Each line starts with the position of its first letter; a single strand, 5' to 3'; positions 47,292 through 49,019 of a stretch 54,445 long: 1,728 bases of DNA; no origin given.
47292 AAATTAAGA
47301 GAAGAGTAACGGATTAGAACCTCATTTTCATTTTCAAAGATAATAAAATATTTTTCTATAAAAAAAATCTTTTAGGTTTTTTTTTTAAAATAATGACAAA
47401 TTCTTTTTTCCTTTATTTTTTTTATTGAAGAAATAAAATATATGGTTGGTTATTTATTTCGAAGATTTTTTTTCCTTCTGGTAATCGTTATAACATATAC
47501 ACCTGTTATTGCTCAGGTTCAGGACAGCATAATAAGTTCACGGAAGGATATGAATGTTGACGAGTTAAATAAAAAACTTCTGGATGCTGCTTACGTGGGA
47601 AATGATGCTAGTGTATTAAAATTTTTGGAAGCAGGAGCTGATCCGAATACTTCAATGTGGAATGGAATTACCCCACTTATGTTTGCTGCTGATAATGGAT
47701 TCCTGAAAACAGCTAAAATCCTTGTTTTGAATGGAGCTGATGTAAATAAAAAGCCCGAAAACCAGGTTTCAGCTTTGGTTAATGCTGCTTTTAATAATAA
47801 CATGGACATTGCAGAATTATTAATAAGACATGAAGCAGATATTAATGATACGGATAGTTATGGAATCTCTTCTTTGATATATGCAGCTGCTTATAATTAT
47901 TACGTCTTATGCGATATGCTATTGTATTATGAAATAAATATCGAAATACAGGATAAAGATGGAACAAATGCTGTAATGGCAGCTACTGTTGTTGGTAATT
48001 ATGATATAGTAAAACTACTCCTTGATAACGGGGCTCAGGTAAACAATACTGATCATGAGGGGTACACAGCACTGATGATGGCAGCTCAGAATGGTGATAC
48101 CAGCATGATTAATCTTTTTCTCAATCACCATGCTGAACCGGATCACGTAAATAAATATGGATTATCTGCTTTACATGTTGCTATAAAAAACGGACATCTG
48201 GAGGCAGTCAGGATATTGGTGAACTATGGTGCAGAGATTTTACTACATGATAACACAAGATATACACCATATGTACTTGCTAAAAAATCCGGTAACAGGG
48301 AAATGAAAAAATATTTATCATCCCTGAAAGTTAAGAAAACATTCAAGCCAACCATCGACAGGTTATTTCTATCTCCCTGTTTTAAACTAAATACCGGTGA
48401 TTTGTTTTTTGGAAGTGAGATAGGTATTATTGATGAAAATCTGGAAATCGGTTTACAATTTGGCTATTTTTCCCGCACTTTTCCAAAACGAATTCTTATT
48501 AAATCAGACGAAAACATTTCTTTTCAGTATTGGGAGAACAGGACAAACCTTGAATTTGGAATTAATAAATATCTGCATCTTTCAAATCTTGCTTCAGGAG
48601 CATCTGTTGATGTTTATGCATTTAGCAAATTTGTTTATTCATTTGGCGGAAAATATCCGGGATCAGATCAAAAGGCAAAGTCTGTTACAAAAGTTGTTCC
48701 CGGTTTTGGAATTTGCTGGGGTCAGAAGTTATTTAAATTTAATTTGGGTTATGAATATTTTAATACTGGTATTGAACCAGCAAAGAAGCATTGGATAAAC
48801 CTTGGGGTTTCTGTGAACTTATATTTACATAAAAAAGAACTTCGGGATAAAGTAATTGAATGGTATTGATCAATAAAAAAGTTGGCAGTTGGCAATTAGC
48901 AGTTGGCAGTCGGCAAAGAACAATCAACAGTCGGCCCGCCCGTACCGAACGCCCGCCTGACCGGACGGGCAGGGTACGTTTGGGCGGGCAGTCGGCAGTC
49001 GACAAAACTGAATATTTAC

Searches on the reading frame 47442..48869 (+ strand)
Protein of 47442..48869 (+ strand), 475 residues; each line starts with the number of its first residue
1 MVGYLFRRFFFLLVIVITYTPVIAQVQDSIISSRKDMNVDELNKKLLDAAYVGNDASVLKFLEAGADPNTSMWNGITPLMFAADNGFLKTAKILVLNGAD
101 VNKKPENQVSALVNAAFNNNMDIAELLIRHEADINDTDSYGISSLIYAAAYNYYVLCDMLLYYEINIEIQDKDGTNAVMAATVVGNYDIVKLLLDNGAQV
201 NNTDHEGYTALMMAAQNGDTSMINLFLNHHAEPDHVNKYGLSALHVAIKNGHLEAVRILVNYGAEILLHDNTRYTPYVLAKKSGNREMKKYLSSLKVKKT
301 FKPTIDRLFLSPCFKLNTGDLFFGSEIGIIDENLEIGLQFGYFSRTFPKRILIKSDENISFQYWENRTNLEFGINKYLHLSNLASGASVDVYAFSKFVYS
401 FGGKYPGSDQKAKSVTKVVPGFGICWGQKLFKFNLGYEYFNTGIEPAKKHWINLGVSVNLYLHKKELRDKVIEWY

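Call 12: search_protein_families(library=pfam, proteins=[window:47442-48869:+], max_evalue=0.01)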
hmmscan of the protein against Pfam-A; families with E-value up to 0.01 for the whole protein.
window:47442-48869:+ (475 aa): 7 families
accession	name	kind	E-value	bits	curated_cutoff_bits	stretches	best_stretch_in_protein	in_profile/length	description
PF12796.13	Ank_2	-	1.1e-43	148.1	27.3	3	145-235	1-88/90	Ankyrin repeats (3 copies)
PF00023.36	Ank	-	2.2e-36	122.3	21.1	5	239-271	1-33/33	Ankyrin repeat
PF13637.12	Ank_4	-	1.4e-32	111.4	22.7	4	185-227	8-50/50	Ankyrin repeats (many copies)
PF13857.12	Ank_5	-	7.2e-27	93.6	27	4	228-279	3-55/56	Ankyrin repeats (many copies)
PF13606.12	Ank_3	-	5.3e-26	87.9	22.3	3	239-266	1-28/30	Ankyrin repeat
PF23745.1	ANK_LRRK2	-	3.2e-08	33.9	27.5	1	181-260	38-113/130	LRRK2 ANK repeat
PF24521.3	Ank_KRIT1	-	4.3e-06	26.9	80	0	209-263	20-69/149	KRIT1 ankyrin-repeats domain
